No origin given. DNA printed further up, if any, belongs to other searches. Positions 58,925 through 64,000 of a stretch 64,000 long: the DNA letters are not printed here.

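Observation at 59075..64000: Giant repeat-rich surface protein with a recent in-frame ~552-bp tandem duplication at its 5' end (window edge)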

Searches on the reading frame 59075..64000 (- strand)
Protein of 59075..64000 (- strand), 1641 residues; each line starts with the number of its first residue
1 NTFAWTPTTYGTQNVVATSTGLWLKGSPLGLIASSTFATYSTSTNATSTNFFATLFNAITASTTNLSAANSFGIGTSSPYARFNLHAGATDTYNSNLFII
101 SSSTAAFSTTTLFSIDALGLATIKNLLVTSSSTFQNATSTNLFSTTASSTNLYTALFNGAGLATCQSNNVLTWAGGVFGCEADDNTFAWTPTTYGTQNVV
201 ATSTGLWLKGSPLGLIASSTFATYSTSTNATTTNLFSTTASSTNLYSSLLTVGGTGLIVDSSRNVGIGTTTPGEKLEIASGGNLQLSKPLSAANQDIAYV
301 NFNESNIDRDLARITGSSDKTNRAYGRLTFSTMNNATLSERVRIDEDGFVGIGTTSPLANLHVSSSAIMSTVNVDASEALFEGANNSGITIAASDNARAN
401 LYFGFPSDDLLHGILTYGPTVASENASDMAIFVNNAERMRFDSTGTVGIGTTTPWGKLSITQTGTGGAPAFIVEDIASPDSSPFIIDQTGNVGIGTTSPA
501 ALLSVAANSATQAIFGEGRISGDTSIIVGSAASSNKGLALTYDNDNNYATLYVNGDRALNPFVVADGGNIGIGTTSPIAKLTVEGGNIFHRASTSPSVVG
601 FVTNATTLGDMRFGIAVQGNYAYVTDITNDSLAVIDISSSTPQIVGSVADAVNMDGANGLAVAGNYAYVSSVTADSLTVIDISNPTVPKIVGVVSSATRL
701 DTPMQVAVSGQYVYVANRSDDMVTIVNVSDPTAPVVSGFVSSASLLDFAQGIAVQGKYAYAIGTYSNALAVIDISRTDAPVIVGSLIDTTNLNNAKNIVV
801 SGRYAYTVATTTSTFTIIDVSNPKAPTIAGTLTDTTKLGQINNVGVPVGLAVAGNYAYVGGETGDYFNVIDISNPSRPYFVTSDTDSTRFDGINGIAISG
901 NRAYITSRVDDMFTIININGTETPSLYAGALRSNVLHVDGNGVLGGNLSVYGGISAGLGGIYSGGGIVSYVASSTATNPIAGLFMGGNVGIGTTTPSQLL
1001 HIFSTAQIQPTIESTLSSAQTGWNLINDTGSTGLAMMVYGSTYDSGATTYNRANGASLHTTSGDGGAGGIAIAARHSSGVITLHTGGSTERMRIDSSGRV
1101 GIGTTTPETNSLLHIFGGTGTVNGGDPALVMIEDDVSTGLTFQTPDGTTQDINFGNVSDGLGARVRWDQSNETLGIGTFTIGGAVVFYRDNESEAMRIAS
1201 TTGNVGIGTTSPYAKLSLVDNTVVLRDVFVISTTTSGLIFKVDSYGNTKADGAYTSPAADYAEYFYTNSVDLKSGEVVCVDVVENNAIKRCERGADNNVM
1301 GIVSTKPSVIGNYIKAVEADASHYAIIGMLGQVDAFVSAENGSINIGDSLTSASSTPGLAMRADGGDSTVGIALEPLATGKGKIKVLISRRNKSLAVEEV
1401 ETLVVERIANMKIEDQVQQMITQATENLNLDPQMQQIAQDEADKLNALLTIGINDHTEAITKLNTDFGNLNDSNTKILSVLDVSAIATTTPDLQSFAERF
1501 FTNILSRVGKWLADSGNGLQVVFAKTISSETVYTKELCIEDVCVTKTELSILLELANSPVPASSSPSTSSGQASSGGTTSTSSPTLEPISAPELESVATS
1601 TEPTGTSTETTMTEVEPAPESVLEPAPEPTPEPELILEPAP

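Call 7: search_protein_families(library=pfam, proteins=[window:59075-64000:-], max_evalue=0.1)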
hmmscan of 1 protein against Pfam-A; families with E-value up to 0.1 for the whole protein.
window:59075-64000:- (1641 aa): 2 families
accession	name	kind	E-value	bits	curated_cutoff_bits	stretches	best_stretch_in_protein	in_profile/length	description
PF08309.17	LVIVD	-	4.1e-42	141.7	20.2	6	850-883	7-39/42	LVIVD repeat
PF10282.15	Lactonase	-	2.4e-05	24.2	21.7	1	619-730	202-322/344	Lactonase, 7-bladed beta-propeller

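Call 8: search_protein_families(library=ncbifam, proteins=[window:59075-64000:-], max_evalue=0.1)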
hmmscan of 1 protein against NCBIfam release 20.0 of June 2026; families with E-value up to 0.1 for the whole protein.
window:59075-64000:- (1641 aa): 3 families
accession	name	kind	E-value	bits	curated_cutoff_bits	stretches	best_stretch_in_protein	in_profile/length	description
TIGR04312.1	choice_anch_B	subfamily_domain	6.4e-15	55.3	100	2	720-835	52-175/364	choice-of-anchor B family protein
NF006102.0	PRK08256.1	subfamily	8.4e-05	21.8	436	1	167-214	297-345/394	lipid-transfer protein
NF008258.1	PRK11028.1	equivalog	0.027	13.6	370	0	703-777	233-307/330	6-phosphogluconolactonase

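Call 9: search_protein_families(library=phrogs, proteins=[window:59075-64000:-], max_evalue=0.01)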
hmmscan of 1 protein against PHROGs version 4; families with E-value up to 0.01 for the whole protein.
window:59075-64000:- (1641 aa): 3 families
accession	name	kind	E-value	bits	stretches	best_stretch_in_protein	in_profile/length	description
phrog_18345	-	tail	7.5e-25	88.4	3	235-458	320-541/956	tail fiber protein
phrog_9942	-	tail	1.3e-22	80.8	5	313-463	619-743/1178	tail fiber protein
phrog_22523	-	unknown function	6e-20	72.6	2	582-760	135-307/309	-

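Call 10: find_homologous_proteins(query=window:59075-64000:-, max_evalue=0.00001)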
Query window:59075-64000:- (1641 aa): 1372 proteins with E <= 0.00001 among 8000 candidates; the best 120 are listed.
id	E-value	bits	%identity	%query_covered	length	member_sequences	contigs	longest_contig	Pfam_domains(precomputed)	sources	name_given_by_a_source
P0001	0.0e+0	3510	100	100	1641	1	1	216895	PF08309.18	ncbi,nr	ncbi:MAG: hypothetical protein Q7R69_03725, partial [bacterium]|nr:hypothetical protein [bacterium]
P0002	4.8e-171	589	73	9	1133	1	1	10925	-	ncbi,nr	ncbi:MAG: hypothetical protein Q7R69_00045, partial [bacterium]|nr:hypothetical protein [bacterium]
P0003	9.8e-157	542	55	15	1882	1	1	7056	PF20323.4,PF08309.18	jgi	-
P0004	1.8e-152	528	53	28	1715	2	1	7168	-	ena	-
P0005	1.4e-143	498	53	28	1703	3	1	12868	-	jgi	-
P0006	1.5e-136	475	61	21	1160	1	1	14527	-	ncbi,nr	ncbi:MAG: hypothetical protein Q7K26_02955, partial [bacterium]|nr:hypothetical protein [bacterium]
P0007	4.3e-136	474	53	28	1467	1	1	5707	-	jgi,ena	-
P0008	4.6e-136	474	54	27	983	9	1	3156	-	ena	-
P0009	1.3e-134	469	57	20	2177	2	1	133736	PF11962.14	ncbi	ncbi:MAG: peptidase G2 autoproteolytic cleavage domain-containing protein [Patescibacteria group bac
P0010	2.8e-127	444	51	25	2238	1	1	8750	-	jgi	jgi:hypothetical protein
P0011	3.9e-125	437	55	27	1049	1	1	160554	-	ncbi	-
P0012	2.1e-123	432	44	22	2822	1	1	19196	PF13229.13,PF12708.13,PF08309.18,PF05048.20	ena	-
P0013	2.8e-119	418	59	23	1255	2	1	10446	-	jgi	-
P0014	9.8e-112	393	33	42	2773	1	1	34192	PF05694.18,PF13884.12,PF08309.18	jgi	jgi:hypothetical protein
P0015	3.8e-111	391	30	29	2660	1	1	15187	PF05694.18,PF08309.18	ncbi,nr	ncbi:hypothetical protein HY479_04255, partial [Candidatus Uhrbacteria bacterium]|nr:hypothetical pr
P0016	2.0e-109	385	59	21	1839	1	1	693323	PF12728.14,PF26696.1,PF16403.12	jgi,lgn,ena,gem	-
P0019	2.6e-105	372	38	27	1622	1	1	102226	PF05694.18,PF13884.12,PF09826.16,PF08309.18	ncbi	ncbi:MAG: tail fiber domain-containing protein [Candidatus Vogelbacteria bacterium]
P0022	1.6e-99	352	32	30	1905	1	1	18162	PF13884.12,PF08309.18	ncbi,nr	ncbi:MAG: tail fiber domain-containing protein, partial [Patescibacteria group bacterium]|nr:tail fi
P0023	4.2e-99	351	50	14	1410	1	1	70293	-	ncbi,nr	ncbi:MAG: hypothetical protein Q7R69_00050, partial [bacterium]|nr:hypothetical protein [bacterium]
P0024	1.0e-98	350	32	27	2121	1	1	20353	PF05694.18,PF02239.23,PF08309.18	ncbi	-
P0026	1.1e-93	333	44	27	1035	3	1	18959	PF08309.18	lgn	-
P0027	1.1e-90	323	44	27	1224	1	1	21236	PF08309.18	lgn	-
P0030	3.9e-87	311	33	22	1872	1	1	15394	PF10282.16,PF05694.18,PF11962.14,PF09826.16,PF08309.18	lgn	-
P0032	4.9e-84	301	31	46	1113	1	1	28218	PF08309.18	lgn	-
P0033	1.8e-82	296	31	34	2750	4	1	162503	PF05694.18,PF16403.12,PF08309.18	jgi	-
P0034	5.4e-82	294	30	38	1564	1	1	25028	PF10282.16,PF05694.18,PF13884.12,PF02239.23,PF09826.16,PF08309.18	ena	-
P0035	1.3e-81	293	37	25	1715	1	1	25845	PF05694.18,PF09826.16,PF08309.18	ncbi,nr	ncbi:MAG: hypothetical protein HY481_02265 [Candidatus Vogelbacteria bacterium]|nr:hypothetical prot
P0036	1.4e-81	293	30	23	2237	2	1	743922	PF13884.12,PF08309.18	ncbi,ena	ncbi:MAG: tail fiber domain-containing protein [Candidatus Magasanikbacteria bacterium]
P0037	1.5e-80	290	33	24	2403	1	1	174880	PF05694.18,PF08309.18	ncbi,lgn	-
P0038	1.5e-80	290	35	24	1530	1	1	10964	PF10282.16,PF12677.14,PF08309.18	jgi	jgi:hypothetical protein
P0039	3.7e-79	285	33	29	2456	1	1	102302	PF21722.5,PF08309.18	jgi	-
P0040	7.6e-79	284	33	36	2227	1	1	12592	PF05694.18,PF13884.12,PF09826.16,PF08309.18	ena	-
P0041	8.9e-78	280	35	33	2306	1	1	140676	PF13884.12,PF08309.18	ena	-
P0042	2.0e-77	279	29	30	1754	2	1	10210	PF13884.12,PF08309.18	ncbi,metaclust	ncbi:MAG: hypothetical protein A2493_00930, partial [Candidatus Magasanikbacteria bacterium RIFOXYC1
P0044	3.0e-77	279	40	24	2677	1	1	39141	PF12894.14,PF08309.18,PF23414.2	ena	-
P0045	3.2e-77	279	26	35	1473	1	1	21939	PF13884.12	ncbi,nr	ncbi:tail fiber domain-containing protein, partial [Acetobacteraceae bacterium]|nr:tail fiber domain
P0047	6.8e-77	277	31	27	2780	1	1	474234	PF21722.5,PF10282.16,PF05694.18,PF08309.18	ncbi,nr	ncbi:MAG: beta-propeller fold lactonase family protein [Candidatus Magasanikbacteria bacterium]|nr:b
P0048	1.8e-75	273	36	31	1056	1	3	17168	PF10282.16,PF13884.12,PF08309.18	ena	-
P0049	5.3e-75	271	31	41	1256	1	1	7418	PF05694.18,PF08309.18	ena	-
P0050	4.7e-72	261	31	34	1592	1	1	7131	PF08309.18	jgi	jgi:hypothetical protein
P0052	1.4e-71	260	30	16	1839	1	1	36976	PF13884.12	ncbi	-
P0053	4.2e-71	258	36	30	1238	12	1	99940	PF05694.18,PF13884.12,PF08309.18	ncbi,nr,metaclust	ncbi:MAG: LVIVD repeat protein [Candidatus Magasanikbacteria bacterium GW2011_GWD2_43_18]|nr:MAG: LV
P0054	8.9e-71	257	33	27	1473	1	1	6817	PF08309.18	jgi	jgi:hypothetical protein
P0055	1.3e-69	253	31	38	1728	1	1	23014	PF16403.12,PF13884.12,PF08309.18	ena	-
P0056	3.6e-69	252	31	39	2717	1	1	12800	PF08309.18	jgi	jgi:hypothetical protein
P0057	1.5e-68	250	28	56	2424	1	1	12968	PF05658.20,PF09826.16,PF08309.18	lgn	-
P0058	3.0e-68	249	44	16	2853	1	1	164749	PF08309.18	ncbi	-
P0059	7.8e-68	247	30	24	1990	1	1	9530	PF10282.16,PF05694.18,PF02239.23,PF08309.18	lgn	-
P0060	8.4e-68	247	30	32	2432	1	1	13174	PF10282.16,PF05694.18,PF09826.16,PF08309.18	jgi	jgi:hypothetical protein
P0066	6.5e-65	238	38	21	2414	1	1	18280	PF09826.16,PF08309.18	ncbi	-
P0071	5.5e-64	235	37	27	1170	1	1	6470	PF08309.18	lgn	-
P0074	1.5e-62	230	42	10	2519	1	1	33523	PF13884.12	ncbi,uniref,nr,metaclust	ncbi:MAG: hypothetical protein A3G05_02080 [Candidatus Zambryskibacteria bacterium RIFCSPLOWO2_12_FU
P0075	1.5e-61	227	36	31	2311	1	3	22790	PF13884.12,PF09826.16,PF08309.18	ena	-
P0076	1.6e-61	226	30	27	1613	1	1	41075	PF07523.19,PF16403.12,PF13884.12,PF08309.18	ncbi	-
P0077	4.4e-61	225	29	45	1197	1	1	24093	PF13884.12,PF08309.18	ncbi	ncbi:MAG: tail fiber domain-containing protein, partial [Patescibacteria group bacterium]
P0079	1.3e-60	224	30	27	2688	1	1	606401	PF21722.5,PF10282.16,PF05694.18,PF07523.19,PF13884.12,PF02239.23,PF08309.18,PF13472.13,PF04616.21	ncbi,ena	-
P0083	1.1e-59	220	33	20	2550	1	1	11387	PF23393.3,PF10282.16,PF08309.18,PF00041.28,PF08450.19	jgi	jgi:sugar lactone lactonase YvrE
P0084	2.0e-59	220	36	34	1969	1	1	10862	PF21446.4,PF13884.12,PF09826.16,PF08309.18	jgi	jgi:hypothetical protein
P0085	5.4e-59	218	33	34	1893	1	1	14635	PF08309.18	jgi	-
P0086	4.6e-58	215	25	31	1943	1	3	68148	PF13884.12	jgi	jgi:hypothetical protein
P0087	1.3e-57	214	50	14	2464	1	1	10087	PF13884.12,PF14890.12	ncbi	-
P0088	2.5e-57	213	32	54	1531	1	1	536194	PF13884.12,PF08309.18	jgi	jgi:hypothetical protein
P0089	6.8e-57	211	38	25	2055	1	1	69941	PF11962.14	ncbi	-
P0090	1.9e-56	210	37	27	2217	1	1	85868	PF08309.18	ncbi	-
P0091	2.9e-56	209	40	26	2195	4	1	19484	PF08309.18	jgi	-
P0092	4.2e-56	209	33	21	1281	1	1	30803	PF08309.18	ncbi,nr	ncbi:MAG: hypothetical protein HYT46_01665 [Candidatus Vogelbacteria bacterium]|nr:hypothetical prot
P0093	4.7e-56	208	30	36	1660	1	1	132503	PF10282.16,PF05694.18,PF09826.16,PF08309.18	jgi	jgi:hypothetical protein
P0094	1.9e-55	206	35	22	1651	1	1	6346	PF09826.16,PF08309.18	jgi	-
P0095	8.9e-55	204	31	54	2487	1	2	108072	PF13884.12,PF09826.16,PF08309.18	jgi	jgi:hypothetical protein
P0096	2.3e-54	203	36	24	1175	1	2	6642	PF08309.18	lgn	-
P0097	7.7e-54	201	35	29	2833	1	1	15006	PF26696.1,PF13884.12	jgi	jgi:hypothetical protein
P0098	1.1e-53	201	35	27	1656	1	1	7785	PF05694.18,PF08309.18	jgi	-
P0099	1.2e-53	200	32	15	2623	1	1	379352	PF13884.12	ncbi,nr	ncbi:tail fiber domain-containing protein [Candidatus Kaiserbacteria bacterium]|nr:tail fiber domain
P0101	3.6e-53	199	28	23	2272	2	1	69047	PF13884.12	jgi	-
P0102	4.5e-53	198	31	27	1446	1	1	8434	PF13884.12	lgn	-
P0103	5.5e-53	198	38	17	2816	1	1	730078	PF08309.18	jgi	jgi:hypothetical protein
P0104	1.0e-52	197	28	51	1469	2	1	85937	PF08309.18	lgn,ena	-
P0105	1.1e-52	197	28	24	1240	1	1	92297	PF08309.18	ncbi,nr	ncbi:hypothetical protein IT396_01330, partial [Candidatus Nomurabacteria bacterium]|nr:hypothetical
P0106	1.7e-51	193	34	30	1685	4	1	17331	PF13884.12,PF08309.18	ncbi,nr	ncbi:MAG: hypothetical protein AUJ37_04185 [Candidatus Magasanikbacteria bacterium CG1_02_41_34]|nr:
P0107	3.0e-51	192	32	18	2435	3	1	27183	PF16403.12,PF13884.12,PF11946.14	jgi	-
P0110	1.4e-50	190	31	31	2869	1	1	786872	PF13884.12,PF08309.18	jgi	jgi:hypothetical protein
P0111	1.8e-50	190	35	30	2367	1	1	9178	PF12728.14,PF08309.18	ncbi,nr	ncbi:MAG: hypothetical protein KGI70_03055 [Patescibacteria group bacterium]|nr:hypothetical protein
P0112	1.9e-50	190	38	21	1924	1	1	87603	PF16403.12,PF13884.12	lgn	-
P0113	4.7e-50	188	28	40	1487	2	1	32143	PF10282.16,PF08309.18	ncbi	-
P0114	1.3e-49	187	33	20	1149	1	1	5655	PF13884.12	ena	-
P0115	5.0e-49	185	36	27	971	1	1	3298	PF09826.16,PF08309.18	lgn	-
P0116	2.7e-48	183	29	43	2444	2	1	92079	PF05694.18,PF08309.18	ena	-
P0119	9.5e-48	181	28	21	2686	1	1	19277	PF13884.12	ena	-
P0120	1.5e-47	180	36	26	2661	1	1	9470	PF08309.18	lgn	-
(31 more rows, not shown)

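Call 13: find_encoding_contigs(protein=P0002, flank=10000, max_places=3)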
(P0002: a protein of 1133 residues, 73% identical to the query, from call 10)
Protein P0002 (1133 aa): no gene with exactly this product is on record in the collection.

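Call 14: find_encoding_contigs(protein=P0023, flank=10000, max_places=3)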
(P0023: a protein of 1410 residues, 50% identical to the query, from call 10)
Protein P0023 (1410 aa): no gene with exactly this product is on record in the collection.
